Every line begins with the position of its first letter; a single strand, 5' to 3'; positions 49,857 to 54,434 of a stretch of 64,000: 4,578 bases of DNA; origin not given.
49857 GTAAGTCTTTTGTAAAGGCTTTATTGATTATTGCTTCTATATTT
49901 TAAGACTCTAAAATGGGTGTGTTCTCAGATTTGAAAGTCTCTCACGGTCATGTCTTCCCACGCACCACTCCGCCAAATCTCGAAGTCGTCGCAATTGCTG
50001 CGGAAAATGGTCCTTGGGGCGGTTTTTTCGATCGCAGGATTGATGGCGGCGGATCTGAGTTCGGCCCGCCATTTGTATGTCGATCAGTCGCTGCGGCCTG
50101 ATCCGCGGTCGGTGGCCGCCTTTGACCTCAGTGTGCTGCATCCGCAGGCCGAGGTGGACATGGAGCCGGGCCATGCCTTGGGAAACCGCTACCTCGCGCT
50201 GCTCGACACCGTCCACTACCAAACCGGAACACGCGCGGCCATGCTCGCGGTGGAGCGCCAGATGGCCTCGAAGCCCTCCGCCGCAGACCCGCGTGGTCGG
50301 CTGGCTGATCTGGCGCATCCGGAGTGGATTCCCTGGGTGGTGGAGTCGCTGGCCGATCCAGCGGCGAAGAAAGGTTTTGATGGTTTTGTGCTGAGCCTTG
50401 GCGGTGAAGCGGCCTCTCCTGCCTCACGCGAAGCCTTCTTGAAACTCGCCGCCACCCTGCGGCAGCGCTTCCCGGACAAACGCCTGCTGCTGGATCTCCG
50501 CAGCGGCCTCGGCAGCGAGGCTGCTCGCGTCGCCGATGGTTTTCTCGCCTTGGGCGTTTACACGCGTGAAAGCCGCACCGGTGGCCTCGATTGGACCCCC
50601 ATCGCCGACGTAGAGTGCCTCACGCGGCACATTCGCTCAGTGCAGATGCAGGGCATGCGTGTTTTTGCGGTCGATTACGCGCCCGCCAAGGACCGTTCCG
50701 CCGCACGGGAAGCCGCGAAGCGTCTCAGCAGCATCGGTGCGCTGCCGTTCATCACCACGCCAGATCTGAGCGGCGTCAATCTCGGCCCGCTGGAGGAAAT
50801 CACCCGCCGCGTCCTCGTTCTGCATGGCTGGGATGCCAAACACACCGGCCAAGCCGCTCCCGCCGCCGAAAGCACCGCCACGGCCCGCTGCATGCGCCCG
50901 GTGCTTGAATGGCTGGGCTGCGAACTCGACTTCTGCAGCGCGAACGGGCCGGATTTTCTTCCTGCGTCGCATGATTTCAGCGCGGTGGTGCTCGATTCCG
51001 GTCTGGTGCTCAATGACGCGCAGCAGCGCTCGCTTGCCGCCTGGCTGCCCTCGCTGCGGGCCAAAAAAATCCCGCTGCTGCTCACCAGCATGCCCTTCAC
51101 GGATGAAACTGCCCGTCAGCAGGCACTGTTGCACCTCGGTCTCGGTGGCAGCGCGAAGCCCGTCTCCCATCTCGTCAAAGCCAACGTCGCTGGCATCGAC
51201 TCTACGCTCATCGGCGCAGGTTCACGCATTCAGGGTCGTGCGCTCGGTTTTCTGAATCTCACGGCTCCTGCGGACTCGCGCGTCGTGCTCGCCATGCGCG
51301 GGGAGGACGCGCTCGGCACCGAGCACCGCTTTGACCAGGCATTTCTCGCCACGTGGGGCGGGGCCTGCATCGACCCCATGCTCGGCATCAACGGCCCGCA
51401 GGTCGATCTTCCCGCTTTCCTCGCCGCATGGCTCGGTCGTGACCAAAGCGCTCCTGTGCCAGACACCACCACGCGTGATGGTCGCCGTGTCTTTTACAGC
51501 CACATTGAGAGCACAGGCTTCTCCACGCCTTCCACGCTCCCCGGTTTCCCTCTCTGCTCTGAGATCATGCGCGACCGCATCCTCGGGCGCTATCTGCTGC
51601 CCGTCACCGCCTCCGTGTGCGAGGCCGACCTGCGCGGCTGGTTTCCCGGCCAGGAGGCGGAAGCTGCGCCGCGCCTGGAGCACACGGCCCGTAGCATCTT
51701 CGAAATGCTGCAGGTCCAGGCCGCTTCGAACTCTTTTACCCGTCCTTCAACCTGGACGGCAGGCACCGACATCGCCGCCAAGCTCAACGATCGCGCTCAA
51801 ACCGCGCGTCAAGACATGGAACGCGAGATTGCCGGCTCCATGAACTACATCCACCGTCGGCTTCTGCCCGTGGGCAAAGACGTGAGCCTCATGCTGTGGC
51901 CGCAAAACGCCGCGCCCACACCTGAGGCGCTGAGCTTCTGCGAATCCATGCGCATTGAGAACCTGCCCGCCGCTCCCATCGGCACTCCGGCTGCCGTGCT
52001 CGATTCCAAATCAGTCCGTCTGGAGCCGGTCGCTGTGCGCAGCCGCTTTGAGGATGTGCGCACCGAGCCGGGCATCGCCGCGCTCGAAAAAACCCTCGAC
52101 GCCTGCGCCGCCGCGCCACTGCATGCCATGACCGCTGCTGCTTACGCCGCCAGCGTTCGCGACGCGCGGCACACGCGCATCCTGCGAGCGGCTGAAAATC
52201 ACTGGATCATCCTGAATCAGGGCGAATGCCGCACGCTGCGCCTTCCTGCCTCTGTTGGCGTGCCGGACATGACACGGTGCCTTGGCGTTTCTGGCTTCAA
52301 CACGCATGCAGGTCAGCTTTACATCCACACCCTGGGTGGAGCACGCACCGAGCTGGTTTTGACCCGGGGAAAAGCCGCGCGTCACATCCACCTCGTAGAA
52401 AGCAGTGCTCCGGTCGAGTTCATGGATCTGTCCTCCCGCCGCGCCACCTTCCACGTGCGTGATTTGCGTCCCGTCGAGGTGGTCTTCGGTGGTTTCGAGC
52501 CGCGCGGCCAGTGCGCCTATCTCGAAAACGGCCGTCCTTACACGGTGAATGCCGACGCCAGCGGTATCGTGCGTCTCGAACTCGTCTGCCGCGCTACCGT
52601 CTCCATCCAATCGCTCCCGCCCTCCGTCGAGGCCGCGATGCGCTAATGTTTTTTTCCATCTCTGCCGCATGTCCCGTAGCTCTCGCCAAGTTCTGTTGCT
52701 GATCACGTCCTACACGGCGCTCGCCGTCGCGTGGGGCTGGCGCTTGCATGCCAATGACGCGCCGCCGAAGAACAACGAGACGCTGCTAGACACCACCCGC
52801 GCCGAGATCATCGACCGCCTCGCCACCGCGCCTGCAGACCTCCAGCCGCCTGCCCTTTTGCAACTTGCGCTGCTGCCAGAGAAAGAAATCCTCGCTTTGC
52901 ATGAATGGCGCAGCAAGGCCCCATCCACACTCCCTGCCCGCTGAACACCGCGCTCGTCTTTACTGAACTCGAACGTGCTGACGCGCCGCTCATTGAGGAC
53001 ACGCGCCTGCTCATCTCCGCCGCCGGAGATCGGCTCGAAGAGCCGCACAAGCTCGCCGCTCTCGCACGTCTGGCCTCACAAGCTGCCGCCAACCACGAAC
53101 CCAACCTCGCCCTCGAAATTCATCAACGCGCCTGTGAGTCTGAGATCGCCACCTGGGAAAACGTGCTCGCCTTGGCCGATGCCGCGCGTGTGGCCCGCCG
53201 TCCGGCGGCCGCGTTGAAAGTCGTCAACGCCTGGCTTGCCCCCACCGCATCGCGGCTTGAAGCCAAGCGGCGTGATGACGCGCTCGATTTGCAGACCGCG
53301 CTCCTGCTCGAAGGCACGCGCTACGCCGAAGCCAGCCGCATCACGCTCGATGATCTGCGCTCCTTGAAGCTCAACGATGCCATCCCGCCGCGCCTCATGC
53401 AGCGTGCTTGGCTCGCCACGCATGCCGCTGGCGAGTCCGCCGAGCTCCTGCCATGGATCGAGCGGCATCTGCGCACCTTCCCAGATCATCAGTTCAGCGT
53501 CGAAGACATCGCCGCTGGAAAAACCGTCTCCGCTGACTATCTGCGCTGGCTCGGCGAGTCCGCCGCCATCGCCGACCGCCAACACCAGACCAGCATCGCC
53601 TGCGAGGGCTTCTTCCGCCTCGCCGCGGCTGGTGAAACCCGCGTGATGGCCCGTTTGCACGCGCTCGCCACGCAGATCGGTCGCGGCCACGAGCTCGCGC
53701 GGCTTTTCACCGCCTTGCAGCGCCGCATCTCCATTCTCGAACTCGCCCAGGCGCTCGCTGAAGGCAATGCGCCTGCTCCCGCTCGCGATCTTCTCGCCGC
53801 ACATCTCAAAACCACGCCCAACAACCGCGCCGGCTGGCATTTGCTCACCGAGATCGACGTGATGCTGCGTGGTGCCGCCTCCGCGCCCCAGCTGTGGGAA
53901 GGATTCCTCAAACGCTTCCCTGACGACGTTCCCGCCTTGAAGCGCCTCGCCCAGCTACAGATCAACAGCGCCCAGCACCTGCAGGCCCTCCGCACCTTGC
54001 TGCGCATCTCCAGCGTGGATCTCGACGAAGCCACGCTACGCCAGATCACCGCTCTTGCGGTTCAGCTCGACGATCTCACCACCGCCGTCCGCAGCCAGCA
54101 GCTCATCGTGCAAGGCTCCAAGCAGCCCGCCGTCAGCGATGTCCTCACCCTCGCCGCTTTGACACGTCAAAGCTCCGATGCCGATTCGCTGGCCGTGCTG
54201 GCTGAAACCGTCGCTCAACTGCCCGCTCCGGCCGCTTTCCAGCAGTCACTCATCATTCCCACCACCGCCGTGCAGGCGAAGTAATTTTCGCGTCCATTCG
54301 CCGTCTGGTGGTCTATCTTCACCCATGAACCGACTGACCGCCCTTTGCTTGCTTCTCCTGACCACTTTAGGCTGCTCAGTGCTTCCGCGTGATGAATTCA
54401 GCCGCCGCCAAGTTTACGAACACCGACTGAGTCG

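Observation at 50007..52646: PelA homologue that appears to be a double pseudoenzyme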

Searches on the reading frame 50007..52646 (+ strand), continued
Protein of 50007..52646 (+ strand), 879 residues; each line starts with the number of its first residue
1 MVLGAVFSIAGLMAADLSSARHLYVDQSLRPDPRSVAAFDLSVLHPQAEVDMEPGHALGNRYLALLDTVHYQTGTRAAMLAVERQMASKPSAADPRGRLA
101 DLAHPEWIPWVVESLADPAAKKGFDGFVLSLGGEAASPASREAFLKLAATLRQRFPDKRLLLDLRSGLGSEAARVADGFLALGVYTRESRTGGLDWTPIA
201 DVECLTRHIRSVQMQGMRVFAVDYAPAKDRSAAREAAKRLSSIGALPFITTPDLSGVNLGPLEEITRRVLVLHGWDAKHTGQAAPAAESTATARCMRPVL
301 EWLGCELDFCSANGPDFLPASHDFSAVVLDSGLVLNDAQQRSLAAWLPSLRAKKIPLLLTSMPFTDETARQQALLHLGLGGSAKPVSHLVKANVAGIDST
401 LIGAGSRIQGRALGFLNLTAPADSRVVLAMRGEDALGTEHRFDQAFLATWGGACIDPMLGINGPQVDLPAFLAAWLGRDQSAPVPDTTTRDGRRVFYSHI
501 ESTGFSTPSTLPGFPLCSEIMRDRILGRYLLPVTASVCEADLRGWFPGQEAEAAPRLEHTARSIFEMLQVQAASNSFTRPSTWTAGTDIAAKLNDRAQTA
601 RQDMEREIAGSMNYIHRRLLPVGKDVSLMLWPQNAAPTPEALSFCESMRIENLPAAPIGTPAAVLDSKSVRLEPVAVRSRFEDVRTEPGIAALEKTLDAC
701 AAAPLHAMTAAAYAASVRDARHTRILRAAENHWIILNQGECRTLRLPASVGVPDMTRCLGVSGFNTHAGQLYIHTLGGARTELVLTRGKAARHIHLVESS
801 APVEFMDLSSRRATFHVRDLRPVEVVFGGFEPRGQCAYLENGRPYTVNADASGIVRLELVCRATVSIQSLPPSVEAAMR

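Call 47: fold_search(model_id=the predicted structure, library=pdb)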
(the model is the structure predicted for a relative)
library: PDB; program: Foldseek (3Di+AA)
matches with E <= 10: 1687; with E <= 0.001: 74
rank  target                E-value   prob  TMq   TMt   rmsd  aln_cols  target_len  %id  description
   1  9cgy                  2.9e-55  1.00  0.66  0.72   6.7       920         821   21  Structure of the Pel modification enzyme PelA from Pseudomonas thermotolerans (released 2025-05-14)
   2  5tsy                  1.1e-15  1.00  0.24  0.77   3.9       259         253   25  Structure of the glycoside hydrolase domain of PelA variant E218A from Pseudomonas aeruginosa (released 2017-11-08)
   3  5tcb                  1.4e-15  1.00  0.24  0.77   3.8       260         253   25  Structure of the glycoside hydrolase domain of PelA from Pseudomonas aeruginosa (released 2017-09-20)
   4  9ep5_A                2.0e-11  1.00  0.24  0.73   3.5       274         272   17  GH191 family Alpha-Galactosaminidase from Environmental sample (99.2% identity to Myxococcus fulvus enzyme) (released 2025-04-23)
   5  9eux_D                1.1e-10  1.00  0.23  0.67   4.6       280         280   13  Glycoside hydrolase familiy 191 enzyme from Thermotoga maritima (released 2025-04-09)
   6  9euz_A                2.4e-10  1.00  0.23  0.67   4.5       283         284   12  Glycoside hydrolase family 191 enzyme from Thermotoga maritima (released 2025-04-09)
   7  9eux_C                3.9e-10  1.00  0.23  0.66   4.4       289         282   13  Glycoside hydrolase familiy 191 enzyme from Thermotoga maritima (released 2025-04-09)
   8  9eux_A                4.2e-10  1.00  0.23  0.67   4.6       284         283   13  Glycoside hydrolase familiy 191 enzyme from Thermotoga maritima (released 2025-04-09)
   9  9euz_C                4.9e-10  1.00  0.23  0.67   4.5       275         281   13  Glycoside hydrolase family 191 enzyme from Thermotoga maritima (released 2025-04-09)
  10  2aam_C                5.5e-10  1.00  0.23  0.66   4.9       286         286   12  Crystal structure of a putative glycosidase (tm1410) from thermotoga maritima at 2.20 A resolution (released 2005-07-26)
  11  2aam_A                8.7e-10  1.00  0.23  0.67   4.4       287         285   11  Crystal structure of a putative glycosidase (tm1410) from thermotoga maritima at 2.20 A resolution (released 2005-07-26)
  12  6oj1_A                1.8e-07  1.00  0.21  0.67   4.9       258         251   10  Crystal Structure of Aspergillus fumigatus Ega3 (released 2019-08-14)
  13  9ep6_A                2.4e-07  1.00  0.21  0.58   5.7       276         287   10  Alpha-Galactosaminidase family GH114 from Fusarium solani (released 2025-04-23)
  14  9nhf_A                1.3e-06  1.00  0.21  0.47   8.0       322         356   10  The structure of a family 168 glycoside hydrolase from the marine bacterium Muricauda eckloniae. (released 2025-06-11)
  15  9f9v_A                3.0e-06  1.00  0.21  0.47   5.8       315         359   13  Crystal structure of 892_05174 from Planctomycetota strain 892 (released 2025-01-08)
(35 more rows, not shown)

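Call 48: find_homologous_proteins(query=L055:21490-22863:+, max_evalue=1e-10)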
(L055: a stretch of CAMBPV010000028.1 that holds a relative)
Query L055:21490-22863:+ (457 aa): 453 proteins with E <= 1e-10 among 8000 candidates; the best 120 are listed.
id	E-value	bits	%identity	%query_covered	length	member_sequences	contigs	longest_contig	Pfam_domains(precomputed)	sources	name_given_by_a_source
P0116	1.2e-288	976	99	100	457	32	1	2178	PF16933.11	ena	-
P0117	1.5e-269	913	90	100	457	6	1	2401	PF16933.11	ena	-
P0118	7.6e-248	841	82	100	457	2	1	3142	PF16933.11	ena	-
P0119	1.3e-241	821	82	100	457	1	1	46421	PF16933.11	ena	-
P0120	2.0e-241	820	81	100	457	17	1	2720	PF16933.11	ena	-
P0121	2.9e-241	819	82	100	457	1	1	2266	PF16933.11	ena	-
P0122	8.7e-236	801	80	100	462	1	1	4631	PF16933.11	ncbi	-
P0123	1.1e-235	801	80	100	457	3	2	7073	PF16933.11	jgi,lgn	jgi:polysaccharide biosynthesis protein PelG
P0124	1.3e-232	791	78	100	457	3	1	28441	PF16933.11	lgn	-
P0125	4.8e-227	773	78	100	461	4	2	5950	PF16933.11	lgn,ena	-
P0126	2.4e-226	770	77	100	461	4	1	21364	PF16933.11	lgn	-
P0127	3.5e-225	766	76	100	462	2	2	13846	PF16933.11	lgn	-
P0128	1.2e-221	755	75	100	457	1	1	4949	PF16933.11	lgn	-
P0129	6.4e-202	690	69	99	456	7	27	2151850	PF16933.11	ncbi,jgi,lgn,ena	jgi:uncharacterized membrane protein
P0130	6.2e-198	677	69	100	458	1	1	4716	PF16933.11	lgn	-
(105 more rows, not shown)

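Call 56: search_solved_structures(query=A2, max_evalue=1, show_alignments=1)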
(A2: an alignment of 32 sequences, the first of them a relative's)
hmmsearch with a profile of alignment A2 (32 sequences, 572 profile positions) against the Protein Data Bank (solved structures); distinct sequences matched with E-value up to 1: 216 (the best 60 are shown).
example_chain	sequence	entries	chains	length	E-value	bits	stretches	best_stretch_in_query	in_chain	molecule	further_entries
9qhb_A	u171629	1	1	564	4.4e-67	230.2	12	378-469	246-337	Engineered tetratricopeptide repeat protein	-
8bu0_A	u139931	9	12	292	6.8e-34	120.6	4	380-470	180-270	Consensus tetratricopeptide repeat protein | Crystal structure of an 8-repeat consensus TPR superhelix with Zinc. | Monomer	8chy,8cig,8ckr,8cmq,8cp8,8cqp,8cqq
7yea_A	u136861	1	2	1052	4.1e-26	94.9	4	372-469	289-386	UDP-N-acetylglucosamine--peptide N-acetylglucosaminyltransferase 110 kDa subunit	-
7yeh_B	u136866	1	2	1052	4.6e-26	94.7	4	372-468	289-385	UDP-N-acetylglucosamine--peptide N-acetylglucosaminyltransferase 110 kDa subunit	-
7ntf_A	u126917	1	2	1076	1.1e-25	93.5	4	372-469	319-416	Isoform 1 of UDP-N-acetylglucosamine--peptide N-acetylglucosaminyltransferase 110 kDa subu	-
1w3b_A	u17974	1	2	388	5.6e-24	87.8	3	372-469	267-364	UDP-N-ACETYLGLUCOSAMINE--PEPTIDE N-ACETYLGLUCOSAMINYLTRANSFERASE 110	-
6eou_A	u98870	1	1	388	7.9e-24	87.4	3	372-469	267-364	UDP-N-acetylglucosamine--peptide N-acetylglucosaminyltransferase 110 kDa subunit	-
9qhc_A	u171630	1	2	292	1.1e-23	86.8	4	381-469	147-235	Engineered tetratricopeptide repeat protein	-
7rqf_A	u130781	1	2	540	2.6e-19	72.4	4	352-548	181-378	TPR repeat-containing protein PA4667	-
8sxe_C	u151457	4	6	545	5.3e-19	71.4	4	352-548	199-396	TPR repeat-containing protein PA4667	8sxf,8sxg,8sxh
6xt9_H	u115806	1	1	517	4.9e-16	61.6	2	356-470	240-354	Tetratricopeptide repeat domain 8 isoform 2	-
9gzg_A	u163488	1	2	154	1.7e-15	59.9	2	381-469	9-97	Engineered CTPR protein with glutamic acids for conductivity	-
2wqh_A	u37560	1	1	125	2.7e-14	55.9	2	389-454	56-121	CTPR3Y3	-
8ch0_A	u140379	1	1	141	3.1e-14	55.7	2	387-469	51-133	Consensus tetratricopeptide repeat protein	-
9eh1_Q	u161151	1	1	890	5e-14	55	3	382-467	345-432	RNA polymerase-associated protein CTR9 homolog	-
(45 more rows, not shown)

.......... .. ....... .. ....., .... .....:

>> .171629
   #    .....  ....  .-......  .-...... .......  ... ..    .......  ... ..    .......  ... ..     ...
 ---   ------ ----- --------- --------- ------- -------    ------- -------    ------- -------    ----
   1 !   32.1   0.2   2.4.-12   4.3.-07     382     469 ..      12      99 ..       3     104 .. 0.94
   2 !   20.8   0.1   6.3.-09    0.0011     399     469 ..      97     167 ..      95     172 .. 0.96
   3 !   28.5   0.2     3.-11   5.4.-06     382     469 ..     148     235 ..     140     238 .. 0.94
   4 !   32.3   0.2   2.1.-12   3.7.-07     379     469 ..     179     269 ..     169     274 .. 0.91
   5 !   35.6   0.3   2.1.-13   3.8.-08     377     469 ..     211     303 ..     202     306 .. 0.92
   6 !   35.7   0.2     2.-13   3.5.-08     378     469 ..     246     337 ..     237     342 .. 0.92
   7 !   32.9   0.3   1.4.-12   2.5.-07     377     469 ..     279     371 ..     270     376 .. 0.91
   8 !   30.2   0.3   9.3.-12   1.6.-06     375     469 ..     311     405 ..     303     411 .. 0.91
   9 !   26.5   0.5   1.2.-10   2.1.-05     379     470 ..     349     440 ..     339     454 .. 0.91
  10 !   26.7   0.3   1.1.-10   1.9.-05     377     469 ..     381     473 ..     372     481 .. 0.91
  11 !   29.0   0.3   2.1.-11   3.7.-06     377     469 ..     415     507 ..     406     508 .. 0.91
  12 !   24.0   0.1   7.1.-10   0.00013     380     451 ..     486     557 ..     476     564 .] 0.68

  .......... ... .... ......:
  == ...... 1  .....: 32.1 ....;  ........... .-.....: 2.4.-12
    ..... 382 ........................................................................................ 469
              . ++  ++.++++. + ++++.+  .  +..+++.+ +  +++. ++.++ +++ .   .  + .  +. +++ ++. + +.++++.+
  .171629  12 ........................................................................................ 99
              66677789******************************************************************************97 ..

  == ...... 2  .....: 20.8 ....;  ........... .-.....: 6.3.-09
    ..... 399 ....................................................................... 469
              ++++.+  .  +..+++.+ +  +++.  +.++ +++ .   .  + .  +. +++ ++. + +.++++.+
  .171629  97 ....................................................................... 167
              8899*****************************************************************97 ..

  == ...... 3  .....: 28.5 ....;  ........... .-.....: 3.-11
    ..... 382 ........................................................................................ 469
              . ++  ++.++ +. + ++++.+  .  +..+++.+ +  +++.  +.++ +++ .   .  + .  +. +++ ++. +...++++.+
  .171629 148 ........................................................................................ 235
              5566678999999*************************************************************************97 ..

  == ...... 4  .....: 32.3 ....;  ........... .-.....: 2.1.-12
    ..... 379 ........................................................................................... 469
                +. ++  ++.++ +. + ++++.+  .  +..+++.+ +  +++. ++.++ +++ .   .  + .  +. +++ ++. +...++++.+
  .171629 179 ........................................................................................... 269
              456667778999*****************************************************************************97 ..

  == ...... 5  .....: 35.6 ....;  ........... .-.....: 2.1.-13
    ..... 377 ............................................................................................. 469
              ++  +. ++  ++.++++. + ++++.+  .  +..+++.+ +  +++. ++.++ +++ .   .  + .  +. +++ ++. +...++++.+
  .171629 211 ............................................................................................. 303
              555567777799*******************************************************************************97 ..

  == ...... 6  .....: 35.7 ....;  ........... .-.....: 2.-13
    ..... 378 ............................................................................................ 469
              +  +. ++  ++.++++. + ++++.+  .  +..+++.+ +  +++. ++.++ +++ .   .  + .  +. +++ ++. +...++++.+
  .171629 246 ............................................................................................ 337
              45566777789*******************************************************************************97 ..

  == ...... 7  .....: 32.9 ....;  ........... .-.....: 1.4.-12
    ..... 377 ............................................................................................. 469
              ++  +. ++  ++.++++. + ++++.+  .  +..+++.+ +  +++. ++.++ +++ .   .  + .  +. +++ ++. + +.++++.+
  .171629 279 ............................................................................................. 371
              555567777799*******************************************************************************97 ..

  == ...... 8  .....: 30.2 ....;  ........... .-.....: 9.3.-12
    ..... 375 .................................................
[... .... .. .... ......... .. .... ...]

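Call 76: search_protein_families(library=pfam, proteins=[L055:9944-12919:+, L055:12903-15104:+, L055:15101-17812:+, L055:17815-19080:+, L055:19215-19964:+, L055:19939-21483:+, L055:21490-22863:+], max_evalue=0.001)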
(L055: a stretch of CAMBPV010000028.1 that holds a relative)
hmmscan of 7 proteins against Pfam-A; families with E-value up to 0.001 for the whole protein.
L055:9944-12919:+ (991 aa): 2 families
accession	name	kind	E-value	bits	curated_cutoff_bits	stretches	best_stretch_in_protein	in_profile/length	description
PF03537.19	Glyco_hydro_114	-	1e-12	48.3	27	1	68-301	12-227/231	Glycoside-hydrolase family GH114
PF13199.12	Glyco_hydro_66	-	0.00016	20.9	23.7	1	131-243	219-329/546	Glycosyl hydrolase family 66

L055:12903-15104:+ (733 aa): 13 families
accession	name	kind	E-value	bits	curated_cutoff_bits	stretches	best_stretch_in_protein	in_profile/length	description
PF14559.12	TPR_19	-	2.5e-16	60.2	25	2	427-479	6-58/68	Tetratricopeptide repeat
PF13428.12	TPR_14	-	3.9e-09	36.8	23.5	0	380-419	3-42/44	Tetratricopeptide repeat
PF13432.12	TPR_16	-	1.4e-07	32.2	32.7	1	390-445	9-64/65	Tetratricopeptide repeat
PF09976.15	TPR_21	-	5.1e-07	30.1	25.5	0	654-713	120-179/193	Tetratricopeptide repeat-like domain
PF13429.12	TPR_15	-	8.4e-07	29.1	26.2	1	381-592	11-225/280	Tetratricopeptide repeat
PF13431.12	TPR_17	-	9.5e-07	29.1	24.4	0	434-466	1-33/34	Tetratricopeptide repeat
PF13424.12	TPR_12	-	6.1e-06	26.8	30.1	0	395-441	27-74/77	Tetratricopeptide repeat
PF24575.1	TPR_Slam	-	7.8e-06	26.7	35.2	0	523-568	56-101/104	Surface lipoprotein assembly modifier, N-terminal TPR repeats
PF23914.1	TPR_CcmH_CycH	-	9.1e-06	26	42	0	677-714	47-84/158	Cytochrome c-type biogenesis protein H TPR domain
PF13174.12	TPR_6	-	1.2e-05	26.1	26.3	0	414-444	2-32/33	Tetratricopeptide repeat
PF14561.12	TPR_20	-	1.3e-05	25.9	25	0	530-579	4-53/90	Tetratricopeptide repeat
PF07719.23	TPR_2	-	1.7e-05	25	27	0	682-709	3-30/34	Tetratricopeptide repeat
PF13371.12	TPR_9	-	0.0002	21.7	35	0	389-448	6-64/73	Tetratricopeptide repeat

L055:15101-17812:+ (903 aa): 9 families
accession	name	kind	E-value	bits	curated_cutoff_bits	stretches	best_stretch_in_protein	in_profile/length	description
PF07719.23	TPR_2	-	8.6e-10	38.4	27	0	201-225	4-28/34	Tetratricopeptide repeat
PF13174.12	TPR_6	-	4.2e-09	36.9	26.3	0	561-586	6-31/33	Tetratricopeptide repeat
PF00515.34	TPR_1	-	2.2e-08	34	27.8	0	204-223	7-26/34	Tetratricopeptide repeat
PF13428.12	TPR_14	-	6.6e-08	32.9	23.5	0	560-597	6-43/44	Tetratricopeptide repeat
PF14559.12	TPR_19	-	9.1e-08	32.8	25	0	172-226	1-53/68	Tetratricopeptide repeat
PF12895.13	ANAPC3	-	3.7e-07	30.8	27.2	1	151-223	13-81/82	Anaphase-promoting complex, cyclosome, subunit 3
PF13424.12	TPR_12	-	6.7e-07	29.9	30.1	0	203-223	8-28/77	Tetratricopeptide repeat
PF13432.12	TPR_16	-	5.4e-05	24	32.7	0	529-586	7-62/65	Tetratricopeptide repeat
PF24604.1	B-barrel_PelB_C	-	9e-05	22.6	31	0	706-890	101-298/309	PelB, C-terminal beta barrel domain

L055:17815-19080:+ (421 aa): 1 family
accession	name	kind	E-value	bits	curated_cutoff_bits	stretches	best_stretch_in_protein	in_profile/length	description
PF13492.12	GAF_3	-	9.4e-07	29.7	27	1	172-275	2-108/129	GAF domain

L055:19215-19964:+ (249 aa): 0 families

L055:19939-21483:+ (514 aa): 6 families
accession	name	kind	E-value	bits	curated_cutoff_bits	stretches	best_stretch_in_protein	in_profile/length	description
PF11997.14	DUF3492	-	9.3e-83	278.5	23.3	1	8-288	1-267/268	Domain of unknown function (DUF3492)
PF13692.12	Glyco_trans_1_4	-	1.2e-26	94.1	27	1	321-471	2-142/142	Glycosyl transferases group 1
PF00534.26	Glycos_transf_1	-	2.8e-25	89.3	26.4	1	312-484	7-171/172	Glycosyl transferases group 1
PF13439.12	Glyco_transf_4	-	9.2e-11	42.5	28.5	1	155-301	46-169/170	Glycosyltransferase Family 4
PF13579.12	Glyco_trans_4_4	-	2.2e-08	35.1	29.7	1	171-297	61-158/158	Glycosyl transferase 4-like domain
PF20706.3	GT4-conflict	-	7.1e-05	22.4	26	1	313-430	190-314/385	Family 4 Glycosyltransferase in conflict systems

L055:21490-22863:+ (457 aa): 1 family
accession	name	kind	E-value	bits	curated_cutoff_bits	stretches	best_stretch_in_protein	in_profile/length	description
PF16933.10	PelG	-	1.7e-128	429.8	29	1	1-452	1-452/452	Putative exopolysaccharide Exporter (EPS-E)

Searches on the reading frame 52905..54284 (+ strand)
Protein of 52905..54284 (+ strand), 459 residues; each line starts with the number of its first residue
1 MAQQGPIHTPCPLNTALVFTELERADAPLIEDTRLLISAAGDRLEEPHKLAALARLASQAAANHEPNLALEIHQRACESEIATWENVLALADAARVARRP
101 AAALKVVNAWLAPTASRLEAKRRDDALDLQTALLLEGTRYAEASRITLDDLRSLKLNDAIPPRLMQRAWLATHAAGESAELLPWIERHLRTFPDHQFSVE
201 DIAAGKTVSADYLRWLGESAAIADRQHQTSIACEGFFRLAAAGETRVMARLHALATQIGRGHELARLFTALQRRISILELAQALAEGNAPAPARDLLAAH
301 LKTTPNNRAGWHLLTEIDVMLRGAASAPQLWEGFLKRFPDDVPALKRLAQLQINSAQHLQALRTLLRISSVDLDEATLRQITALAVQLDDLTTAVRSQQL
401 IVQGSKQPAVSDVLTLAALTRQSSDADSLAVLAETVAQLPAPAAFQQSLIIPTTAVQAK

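Call 6: search_protein_families(library=pfam, proteins=[window:52905-54284:+], max_evalue=0.01)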
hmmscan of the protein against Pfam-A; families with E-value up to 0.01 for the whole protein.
window:52905-54284:+ (459 aa): 3 families
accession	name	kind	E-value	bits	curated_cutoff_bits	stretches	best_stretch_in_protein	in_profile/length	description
PF13428.12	TPR_14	-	7.6e-05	23.5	23.5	0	278-315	5-42/44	Tetratricopeptide repeat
PF14559.12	TPR_19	-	0.0025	18.5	25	0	335-379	18-62/68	Tetratricopeptide repeat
PF23914.1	TPR_CcmH_CycH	-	0.0028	17.9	42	1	299-400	41-146/158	Cytochrome c-type biogenesis protein H TPR domain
